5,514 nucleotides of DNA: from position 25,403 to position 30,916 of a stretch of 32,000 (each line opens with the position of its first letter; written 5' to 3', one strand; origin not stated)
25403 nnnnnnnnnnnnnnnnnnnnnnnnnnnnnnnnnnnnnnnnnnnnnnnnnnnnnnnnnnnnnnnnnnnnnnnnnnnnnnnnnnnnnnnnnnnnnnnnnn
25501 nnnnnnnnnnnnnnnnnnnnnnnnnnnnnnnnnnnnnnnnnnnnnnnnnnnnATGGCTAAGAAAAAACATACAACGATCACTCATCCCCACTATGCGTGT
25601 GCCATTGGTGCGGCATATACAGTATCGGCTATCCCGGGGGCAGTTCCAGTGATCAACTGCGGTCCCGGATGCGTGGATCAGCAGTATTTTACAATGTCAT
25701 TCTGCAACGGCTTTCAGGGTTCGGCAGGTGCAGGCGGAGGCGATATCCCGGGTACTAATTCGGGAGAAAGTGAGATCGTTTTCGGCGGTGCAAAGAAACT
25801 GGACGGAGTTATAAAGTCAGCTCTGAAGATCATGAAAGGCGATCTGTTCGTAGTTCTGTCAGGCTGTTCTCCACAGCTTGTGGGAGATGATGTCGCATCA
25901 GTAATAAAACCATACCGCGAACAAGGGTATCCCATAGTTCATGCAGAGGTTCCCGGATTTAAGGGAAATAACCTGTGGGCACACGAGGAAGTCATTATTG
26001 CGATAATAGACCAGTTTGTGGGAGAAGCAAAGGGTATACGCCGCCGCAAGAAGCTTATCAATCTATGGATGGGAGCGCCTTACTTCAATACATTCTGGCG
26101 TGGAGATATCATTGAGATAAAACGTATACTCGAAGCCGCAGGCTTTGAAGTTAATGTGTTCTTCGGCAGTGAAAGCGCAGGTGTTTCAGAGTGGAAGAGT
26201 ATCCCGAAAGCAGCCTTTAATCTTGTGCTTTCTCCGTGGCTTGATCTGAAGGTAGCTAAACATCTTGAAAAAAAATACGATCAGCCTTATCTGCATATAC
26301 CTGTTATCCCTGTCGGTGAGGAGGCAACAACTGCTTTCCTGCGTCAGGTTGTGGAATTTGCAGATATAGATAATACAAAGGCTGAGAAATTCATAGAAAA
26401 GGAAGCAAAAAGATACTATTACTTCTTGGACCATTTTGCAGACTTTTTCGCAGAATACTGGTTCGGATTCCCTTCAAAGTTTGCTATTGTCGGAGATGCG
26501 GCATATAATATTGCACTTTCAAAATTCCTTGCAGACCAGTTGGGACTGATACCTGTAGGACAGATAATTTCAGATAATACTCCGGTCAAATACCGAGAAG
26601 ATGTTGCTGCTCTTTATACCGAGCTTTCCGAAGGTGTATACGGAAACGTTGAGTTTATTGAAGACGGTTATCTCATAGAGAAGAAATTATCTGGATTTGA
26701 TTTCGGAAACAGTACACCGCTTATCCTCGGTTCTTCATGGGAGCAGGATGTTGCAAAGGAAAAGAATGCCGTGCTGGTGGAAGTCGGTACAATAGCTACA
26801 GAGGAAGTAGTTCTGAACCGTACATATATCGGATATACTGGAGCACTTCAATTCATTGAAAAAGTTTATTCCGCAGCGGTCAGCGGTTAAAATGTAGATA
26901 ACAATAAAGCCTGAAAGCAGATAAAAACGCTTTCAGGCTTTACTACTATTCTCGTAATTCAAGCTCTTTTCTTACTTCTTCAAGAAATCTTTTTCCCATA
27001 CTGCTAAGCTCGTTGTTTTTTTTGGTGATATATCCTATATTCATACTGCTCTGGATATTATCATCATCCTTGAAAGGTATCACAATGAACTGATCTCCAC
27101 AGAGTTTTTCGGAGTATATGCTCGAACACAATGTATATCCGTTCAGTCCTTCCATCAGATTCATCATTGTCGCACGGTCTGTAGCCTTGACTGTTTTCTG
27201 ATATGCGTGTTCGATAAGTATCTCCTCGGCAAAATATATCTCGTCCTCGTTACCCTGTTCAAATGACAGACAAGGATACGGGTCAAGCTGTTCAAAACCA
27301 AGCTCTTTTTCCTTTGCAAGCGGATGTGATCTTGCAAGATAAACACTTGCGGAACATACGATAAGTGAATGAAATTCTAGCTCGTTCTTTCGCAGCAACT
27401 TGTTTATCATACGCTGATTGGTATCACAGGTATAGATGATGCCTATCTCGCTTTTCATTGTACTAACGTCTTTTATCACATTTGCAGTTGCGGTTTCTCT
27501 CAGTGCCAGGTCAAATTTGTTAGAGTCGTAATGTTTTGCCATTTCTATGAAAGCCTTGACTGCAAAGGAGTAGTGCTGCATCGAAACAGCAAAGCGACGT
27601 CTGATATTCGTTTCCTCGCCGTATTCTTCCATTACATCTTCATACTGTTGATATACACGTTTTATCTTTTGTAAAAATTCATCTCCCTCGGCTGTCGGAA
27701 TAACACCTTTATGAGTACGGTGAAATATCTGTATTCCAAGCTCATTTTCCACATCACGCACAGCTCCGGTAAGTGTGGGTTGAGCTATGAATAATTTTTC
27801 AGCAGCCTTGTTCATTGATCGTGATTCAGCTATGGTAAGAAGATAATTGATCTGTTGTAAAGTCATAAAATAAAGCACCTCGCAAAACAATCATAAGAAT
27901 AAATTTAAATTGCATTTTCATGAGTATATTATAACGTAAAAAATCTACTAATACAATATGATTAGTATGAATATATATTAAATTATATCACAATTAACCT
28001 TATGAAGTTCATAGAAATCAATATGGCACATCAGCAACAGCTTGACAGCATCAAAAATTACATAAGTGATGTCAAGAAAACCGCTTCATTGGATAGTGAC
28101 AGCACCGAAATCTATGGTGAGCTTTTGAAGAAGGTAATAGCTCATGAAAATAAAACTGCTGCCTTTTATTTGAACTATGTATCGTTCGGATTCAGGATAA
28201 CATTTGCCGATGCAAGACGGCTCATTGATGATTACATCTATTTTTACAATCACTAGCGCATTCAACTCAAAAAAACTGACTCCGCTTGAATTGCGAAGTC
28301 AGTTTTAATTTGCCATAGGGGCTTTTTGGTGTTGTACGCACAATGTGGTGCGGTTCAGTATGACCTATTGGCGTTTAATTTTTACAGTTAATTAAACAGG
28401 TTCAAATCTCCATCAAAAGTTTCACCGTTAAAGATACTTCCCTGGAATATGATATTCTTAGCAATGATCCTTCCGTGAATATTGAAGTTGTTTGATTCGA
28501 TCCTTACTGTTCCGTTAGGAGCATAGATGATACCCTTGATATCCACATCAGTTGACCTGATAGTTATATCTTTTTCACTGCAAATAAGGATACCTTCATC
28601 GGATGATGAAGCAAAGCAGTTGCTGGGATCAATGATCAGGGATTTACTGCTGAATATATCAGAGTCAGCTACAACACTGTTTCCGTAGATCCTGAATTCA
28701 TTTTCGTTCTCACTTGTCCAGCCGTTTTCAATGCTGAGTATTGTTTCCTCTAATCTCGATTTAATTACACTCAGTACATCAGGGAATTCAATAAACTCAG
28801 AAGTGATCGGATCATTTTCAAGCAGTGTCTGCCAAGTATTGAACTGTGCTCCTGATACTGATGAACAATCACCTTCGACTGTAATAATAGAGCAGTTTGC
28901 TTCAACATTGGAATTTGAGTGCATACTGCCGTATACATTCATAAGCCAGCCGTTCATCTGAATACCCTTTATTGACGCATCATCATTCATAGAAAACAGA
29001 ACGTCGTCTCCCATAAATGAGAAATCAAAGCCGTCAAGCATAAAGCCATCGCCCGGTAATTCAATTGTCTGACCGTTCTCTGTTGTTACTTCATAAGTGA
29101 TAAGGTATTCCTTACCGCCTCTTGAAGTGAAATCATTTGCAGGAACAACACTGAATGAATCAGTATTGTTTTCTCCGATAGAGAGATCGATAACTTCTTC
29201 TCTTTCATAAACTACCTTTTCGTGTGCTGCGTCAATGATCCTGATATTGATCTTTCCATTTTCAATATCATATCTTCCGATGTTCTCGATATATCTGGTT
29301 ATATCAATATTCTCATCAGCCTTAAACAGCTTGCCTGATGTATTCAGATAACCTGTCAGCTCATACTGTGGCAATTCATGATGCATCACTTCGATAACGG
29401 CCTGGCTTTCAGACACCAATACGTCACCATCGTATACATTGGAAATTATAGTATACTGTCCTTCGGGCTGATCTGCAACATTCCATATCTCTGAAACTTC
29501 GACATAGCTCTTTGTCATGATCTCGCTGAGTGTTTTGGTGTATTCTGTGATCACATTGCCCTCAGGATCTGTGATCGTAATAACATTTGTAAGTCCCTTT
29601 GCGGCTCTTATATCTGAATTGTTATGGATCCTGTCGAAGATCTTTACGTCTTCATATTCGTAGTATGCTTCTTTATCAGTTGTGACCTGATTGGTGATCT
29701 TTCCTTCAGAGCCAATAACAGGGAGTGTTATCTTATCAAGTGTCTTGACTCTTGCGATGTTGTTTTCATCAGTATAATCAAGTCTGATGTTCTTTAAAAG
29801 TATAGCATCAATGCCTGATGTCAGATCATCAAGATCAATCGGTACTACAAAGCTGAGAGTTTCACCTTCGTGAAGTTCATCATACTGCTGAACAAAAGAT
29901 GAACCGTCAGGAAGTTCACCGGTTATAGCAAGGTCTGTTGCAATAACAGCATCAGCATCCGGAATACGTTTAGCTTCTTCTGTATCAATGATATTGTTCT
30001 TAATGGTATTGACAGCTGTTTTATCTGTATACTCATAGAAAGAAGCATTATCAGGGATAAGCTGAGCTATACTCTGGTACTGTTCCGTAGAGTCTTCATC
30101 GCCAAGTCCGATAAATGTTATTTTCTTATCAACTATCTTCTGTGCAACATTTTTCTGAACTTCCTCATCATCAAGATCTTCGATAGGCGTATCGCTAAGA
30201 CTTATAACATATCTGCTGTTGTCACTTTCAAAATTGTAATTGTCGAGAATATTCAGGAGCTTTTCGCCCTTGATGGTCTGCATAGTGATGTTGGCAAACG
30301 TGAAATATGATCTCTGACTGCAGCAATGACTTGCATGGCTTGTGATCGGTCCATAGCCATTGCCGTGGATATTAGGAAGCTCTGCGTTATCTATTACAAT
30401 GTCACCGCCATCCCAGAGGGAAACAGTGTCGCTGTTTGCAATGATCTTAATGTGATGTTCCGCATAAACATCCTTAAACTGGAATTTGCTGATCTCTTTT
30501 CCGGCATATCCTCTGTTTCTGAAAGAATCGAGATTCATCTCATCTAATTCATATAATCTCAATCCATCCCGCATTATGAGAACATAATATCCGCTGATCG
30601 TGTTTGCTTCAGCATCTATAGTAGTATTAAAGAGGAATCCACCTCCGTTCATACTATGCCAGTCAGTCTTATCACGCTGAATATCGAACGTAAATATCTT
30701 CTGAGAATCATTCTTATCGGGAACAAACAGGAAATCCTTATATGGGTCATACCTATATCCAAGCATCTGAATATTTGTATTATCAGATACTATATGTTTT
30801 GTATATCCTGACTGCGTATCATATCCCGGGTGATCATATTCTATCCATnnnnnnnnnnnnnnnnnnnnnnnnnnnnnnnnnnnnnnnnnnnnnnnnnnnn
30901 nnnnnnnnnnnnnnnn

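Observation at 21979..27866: Importer-coupled nitrogenase-like operon: SsuA/NMT1-type binding protein and permease translationally coupled to a NifD/NifK-like pair, with a LysR neighbour and no Fe protein, no ABC ATPase and no maturation genes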

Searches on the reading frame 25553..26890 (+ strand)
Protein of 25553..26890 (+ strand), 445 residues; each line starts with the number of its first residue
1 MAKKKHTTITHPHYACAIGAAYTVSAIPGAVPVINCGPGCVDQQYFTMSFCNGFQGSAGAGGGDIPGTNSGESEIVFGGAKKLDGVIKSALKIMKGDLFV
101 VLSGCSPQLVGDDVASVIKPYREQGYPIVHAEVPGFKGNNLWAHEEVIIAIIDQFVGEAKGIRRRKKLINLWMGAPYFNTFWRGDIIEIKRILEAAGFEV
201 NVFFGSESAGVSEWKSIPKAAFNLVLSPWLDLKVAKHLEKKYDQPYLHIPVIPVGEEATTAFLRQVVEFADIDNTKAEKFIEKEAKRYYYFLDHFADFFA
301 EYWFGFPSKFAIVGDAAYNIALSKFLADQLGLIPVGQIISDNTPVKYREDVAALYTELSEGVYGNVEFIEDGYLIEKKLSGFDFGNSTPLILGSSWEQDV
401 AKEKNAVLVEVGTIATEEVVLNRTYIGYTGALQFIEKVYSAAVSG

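Call 3: search_protein_families(library=pfam, proteins=[window:25553-26890:+], max_evalue=0.01)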
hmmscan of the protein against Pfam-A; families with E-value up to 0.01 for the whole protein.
window:25553-26890:+ (445 aa): 1 family
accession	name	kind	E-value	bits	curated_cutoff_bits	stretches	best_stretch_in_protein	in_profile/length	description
PF00148.24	Oxidored_nitro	-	8.1e-61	206.5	28.6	1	17-441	3-397/399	Nitrogenase component 1 type Oxidoreductase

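Call 4: search_protein_families(library=ncbifam, proteins=[window:25553-26890:+], max_evalue=0.01)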
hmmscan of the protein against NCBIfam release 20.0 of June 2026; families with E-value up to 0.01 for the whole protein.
window:25553-26890:+ (445 aa): 16 families
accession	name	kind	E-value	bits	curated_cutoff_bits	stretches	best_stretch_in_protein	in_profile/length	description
TIGR01278.1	DPOR_BchB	equivalog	1.7e-27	96.4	490.35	1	76-442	66-417/512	ferredoxin:protochlorophyllide reductase (ATP-dependent) subunit B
TIGR01286.1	nifK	equivalog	5.1e-25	87.9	427.3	1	10-438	63-490/516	nitrogenase molybdenum-iron protein subunit beta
TIGR01862.1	N2-ase-Ialpha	subfamily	1.2e-24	86.8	486.05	1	26-297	48-314/444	nitrogenase component I subunit alpha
TIGR02932.1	vnfK_nitrog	equivalog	3.1e-20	72.5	873.95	1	2-439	2-437/457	V-containing nitrogenase subunit beta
TIGR01283.1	nifE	equivalog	1.6e-19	69.9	505.1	1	68-295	94-321/459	nitrogenase iron-molybdenum cofactor biosynthesis protein NifE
TIGR01284.1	alt_nitrog_alph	subfamily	2.4e-19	69.2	512.8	1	65-441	94-443/457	nitrogenase subunit alpha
NF002789.0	PRK02910.1-3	equivalog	7.3e-19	68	509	1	79-441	68-424/535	ferredoxin:protochlorophyllide reductase (ATP-dependent) subunit B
TIGR01282.1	nifD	equivalog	5.2e-18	65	653.55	1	70-295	106-329/466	nitrogenase molybdenum-iron protein alpha chain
NF002790.0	PRK02910.1-4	equivalog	1.4e-14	53.7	912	1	83-336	73-325/530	ferredoxin:protochlorophyllide reductase (ATP-dependent) subunit B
TIGR02931.1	anfK_nitrog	equivalog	1.9e-14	53.2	853.85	1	3-438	6-440/461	Fe-only nitrogenase subunit beta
TIGR01860.1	VNFD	equivalog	1.1e-13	50.7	823.1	1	68-332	99-352/461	nitrogenase vanadium-iron protein, alpha chain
TIGR02014.1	BchZ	equivalog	1.7e-13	50.3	529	1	62-332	53-305/468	chlorophyllide a reductase subunit Z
NF011047.0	PRK14477.1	equivalog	2.1e-12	45.7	1229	1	68-274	85-284/917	bifunctional nitrogenase iron-molybdenum cofactor biosynthesis protein NifEN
TIGR01285.1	nifN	equivalog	2.7e-08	33.2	326.8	1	6-199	9-197/433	nitrogenase iron-molybdenum cofactor biosynthesis protein NifN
TIGR03282.1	methan_mark_13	equivalog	9.3e-06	24.9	268.4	1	68-169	48-148/352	Ni-sirohydrochlorin a,c-diamide reductive cyclase catalytic subunit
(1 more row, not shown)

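Call 17: search_solved_structures(query=window:25553-26887:+, max_evalue=0.00001, show_alignments=1)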
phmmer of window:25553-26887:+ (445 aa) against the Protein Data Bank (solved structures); distinct sequences matched with E-value up to 0.00001: 57.
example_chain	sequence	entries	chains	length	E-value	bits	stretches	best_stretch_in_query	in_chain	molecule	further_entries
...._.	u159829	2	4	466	7.2e-163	545.6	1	6-444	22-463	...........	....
5n6y_E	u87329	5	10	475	1.9e-18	69.6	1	8-441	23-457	Nitrogenase vanadium-iron protein beta chain | Vanadium nitrogenase beta subunit, vnfK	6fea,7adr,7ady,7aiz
9hbn_B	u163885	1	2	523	4.3e-16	61.8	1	10-439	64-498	MoFe nitrogenase subunit K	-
9nsv_B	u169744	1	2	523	7.7e-16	61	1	10-439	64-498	Nitrogenase MoFe-protein beta chain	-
1mio_B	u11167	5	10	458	6.8e-15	57.9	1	12-440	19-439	NITROGENASE MOLYBDENUM IRON PROTEIN (BETA CHAIN) | Nitrogenase molybdenum-iron protein beta chain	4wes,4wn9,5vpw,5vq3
11ne_B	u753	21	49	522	1.3e-13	53.6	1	10-438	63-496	Nitrogenase molybdenum-iron protein beta chain | NITROGENASE MOLYBDENUM-IRON PROTEIN | NITROGENASE MOLYBDENUM IRON PROTEIN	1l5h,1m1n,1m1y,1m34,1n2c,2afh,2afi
10zm_D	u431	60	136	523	1.4e-13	53.6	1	10-438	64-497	Nitrogenase molybdenum-iron protein beta chain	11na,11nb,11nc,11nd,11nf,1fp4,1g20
6o7l_B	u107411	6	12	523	1.4e-13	53.6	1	10-438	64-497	Nitrogenase molybdenum-iron protein beta chain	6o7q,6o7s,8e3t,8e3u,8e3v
5cx1_B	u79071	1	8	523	1.4e-13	53.6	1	10-438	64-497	Nitrogenase molybdenum-iron protein beta chain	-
9p1x_A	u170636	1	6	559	2.6e-13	52.7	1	68-294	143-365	Nitrogenase protein alpha chain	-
6o7m_B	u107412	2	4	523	3e-13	52.5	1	10-438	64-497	Nitrogenase molybdenum-iron protein beta chain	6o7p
6o7n_B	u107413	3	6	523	3e-13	52.5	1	10-438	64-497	Nitrogenase molybdenum-iron protein beta chain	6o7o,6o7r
4xpi_B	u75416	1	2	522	4.7e-13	51.8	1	10-438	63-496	Nitrogenase molybdenum-iron protein beta chain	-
9efu_B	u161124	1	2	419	6.9e-13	51.3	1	90-402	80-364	Light-independent protochlorophyllide reductase subunit B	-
4wn9_A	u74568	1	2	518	7e-13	51.2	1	48-297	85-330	Nitrogenase molybdenum-iron protein alpha chain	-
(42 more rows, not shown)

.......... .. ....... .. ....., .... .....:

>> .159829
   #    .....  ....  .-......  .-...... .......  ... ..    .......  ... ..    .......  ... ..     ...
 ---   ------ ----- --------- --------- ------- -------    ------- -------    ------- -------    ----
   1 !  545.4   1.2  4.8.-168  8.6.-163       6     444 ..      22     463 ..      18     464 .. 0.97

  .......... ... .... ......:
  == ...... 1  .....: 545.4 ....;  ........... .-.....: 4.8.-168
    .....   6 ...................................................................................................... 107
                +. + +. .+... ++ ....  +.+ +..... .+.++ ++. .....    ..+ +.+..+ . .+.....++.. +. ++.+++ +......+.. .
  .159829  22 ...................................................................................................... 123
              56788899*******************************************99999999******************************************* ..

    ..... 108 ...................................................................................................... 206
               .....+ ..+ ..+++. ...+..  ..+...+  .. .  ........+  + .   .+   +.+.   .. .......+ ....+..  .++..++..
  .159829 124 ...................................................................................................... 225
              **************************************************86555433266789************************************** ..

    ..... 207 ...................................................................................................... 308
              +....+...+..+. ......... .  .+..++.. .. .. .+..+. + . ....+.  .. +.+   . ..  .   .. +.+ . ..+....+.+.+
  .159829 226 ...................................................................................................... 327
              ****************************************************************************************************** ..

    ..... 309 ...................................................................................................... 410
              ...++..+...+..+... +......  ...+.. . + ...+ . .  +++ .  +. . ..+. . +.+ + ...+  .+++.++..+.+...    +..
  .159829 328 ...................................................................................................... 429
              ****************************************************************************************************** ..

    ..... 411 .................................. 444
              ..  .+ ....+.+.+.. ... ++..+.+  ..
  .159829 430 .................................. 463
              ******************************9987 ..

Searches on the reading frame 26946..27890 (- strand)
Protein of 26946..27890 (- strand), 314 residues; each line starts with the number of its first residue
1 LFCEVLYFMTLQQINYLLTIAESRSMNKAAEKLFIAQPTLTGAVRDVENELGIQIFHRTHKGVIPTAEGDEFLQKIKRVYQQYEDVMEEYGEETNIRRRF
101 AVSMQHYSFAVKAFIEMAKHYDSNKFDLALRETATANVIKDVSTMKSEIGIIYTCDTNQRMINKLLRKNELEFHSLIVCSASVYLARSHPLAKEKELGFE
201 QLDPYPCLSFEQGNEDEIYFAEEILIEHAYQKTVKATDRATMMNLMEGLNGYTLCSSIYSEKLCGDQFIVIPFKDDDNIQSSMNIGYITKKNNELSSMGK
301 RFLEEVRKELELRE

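Call 3: search_protein_families(library=pfam, proteins=[window:26946-27890:-], max_evalue=0.01)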
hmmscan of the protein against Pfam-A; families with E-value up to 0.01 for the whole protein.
window:26946-27890:- (314 aa): 2 families
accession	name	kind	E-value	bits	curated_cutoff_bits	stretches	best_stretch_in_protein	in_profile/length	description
PF00126.33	HTH_1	-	3.7e-17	62.4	26.6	1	11-69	1-59/60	Bacterial regulatory helix-turn-helix protein, lysR family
PF03466.25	LysR_substrate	-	1.3e-08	34.9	28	1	128-310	37-208/209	LysR substrate binding domain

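Call 4: search_protein_families(library=ncbifam, proteins=[window:26946-27890:-], max_evalue=0.01)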
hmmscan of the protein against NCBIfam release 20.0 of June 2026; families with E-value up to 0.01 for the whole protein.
window:26946-27890:- (314 aa): 52 families (the best 25 are shown)
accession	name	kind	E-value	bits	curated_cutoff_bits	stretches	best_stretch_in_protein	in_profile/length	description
NF047520.1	trans_act_CidR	equivalog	1.9e-23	83.1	415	1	9-309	1-291/292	cidABC operon transcriptional activator CidR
NF045775.1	acetoin_reg_AlsR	exception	1.3e-21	77.3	430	1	9-220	1-204/290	acetoin biosynthesis transcriptional regulator AlsR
NF040786.1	LysR_Sec_metab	equivalog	2.4e-20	72.8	250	1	9-308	1-296/298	selenium metabolism-associated LysR family transcriptional regulator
TIGR03339.1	phn_lysR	subfamily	1.8e-18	66.8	341.1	1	19-218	7-195/279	aminoethylphosphonate catabolism associated LysR family transcriptional regulator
NF053705.1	TransRegGltCGpos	equivalog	5.4e-18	65.2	350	1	9-305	1-288/300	glutamate biosynthesis transcriptional regulator GltC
NF007385.0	PRK09906.1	equivalog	5.9e-18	65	356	1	9-310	1-291/296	DNA-binding transcriptional regulator HcaR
NF008416.0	PRK11242.1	equivalog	9.2e-17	61.3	277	1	9-202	1-187/300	transcriptional regulator CynR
NF009327.0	PRK12684.1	subfamily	5e-16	58.8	402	1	9-213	1-200/313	CysB family HTH-type transcriptional regulator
NF058504.1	TransRegCcpCBac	equivalog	1.9e-15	57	400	1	9-152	1-146/287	transcriptional regulator CcpC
NF008352.0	PRK11139.1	subfamily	1.1e-14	54.2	288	1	21-198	18-187/305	transcriptional regulator GcvA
NF040889.1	trans_reg_YeiE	equivalog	2.3e-14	53.3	480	1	9-213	3-194/288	DNA-binding transcriptional regulator YeiE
NF008361.0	PRK11151.1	equivalog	2.5e-14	53.2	329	1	9-256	1-241/305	DNA-binding transcriptional regulator OxyR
TIGR02424.1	TF_pcaQ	equivalog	2.3e-13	49.7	303.8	1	12-231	6-218/300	pca operon transcription factor PcaQ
NF009326.0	PRK12681.1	equivalog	5.8e-13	49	436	1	9-213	1-200/324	HTH-type transcriptional regulator CysB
NF007439.0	PRK09986.1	equivalog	7.6e-13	48.5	290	1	7-206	5-198/296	LysR family transcriptional regulator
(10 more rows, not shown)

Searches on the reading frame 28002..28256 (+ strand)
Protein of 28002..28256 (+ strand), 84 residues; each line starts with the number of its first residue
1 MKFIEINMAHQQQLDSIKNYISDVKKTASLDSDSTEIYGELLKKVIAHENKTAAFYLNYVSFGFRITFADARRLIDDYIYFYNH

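Call 8: search_protein_families(library=pfam, proteins=[window:28002-28256:+], max_evalue=0.001)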
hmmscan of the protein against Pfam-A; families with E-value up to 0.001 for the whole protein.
window:28002-28256:+ (84 aa): 0 families

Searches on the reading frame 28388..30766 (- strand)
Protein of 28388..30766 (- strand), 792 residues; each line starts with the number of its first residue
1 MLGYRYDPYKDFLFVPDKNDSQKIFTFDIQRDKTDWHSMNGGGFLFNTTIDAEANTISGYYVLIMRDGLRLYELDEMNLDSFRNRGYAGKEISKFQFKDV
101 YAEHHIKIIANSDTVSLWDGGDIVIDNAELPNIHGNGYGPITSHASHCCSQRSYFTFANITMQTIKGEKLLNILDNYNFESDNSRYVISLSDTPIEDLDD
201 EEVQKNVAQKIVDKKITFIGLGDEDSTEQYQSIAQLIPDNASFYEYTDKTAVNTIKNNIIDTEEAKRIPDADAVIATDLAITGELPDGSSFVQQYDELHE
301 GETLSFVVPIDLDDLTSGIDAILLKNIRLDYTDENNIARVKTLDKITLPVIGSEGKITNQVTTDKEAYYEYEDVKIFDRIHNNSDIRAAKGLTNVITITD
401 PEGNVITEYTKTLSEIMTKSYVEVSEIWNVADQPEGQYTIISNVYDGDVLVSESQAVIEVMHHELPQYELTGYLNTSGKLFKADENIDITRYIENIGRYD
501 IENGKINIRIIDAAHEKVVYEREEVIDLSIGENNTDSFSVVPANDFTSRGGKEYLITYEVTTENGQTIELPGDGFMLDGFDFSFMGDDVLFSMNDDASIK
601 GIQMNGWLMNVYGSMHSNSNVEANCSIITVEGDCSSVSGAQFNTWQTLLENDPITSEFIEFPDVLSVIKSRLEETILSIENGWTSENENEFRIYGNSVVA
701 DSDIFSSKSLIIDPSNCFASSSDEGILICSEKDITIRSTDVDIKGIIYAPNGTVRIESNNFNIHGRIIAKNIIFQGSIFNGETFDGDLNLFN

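Call 8: search_protein_families(library=pfam, proteins=[window:28388-30766:-], max_evalue=0.001)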
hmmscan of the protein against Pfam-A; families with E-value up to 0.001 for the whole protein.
window:28388-30766:- (792 aa): 1 family
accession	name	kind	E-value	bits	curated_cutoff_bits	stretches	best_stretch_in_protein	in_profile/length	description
PF23981.1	DUF7305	-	2e-05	25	27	1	721-780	118-174/185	Domain of unknown function (DUF7305)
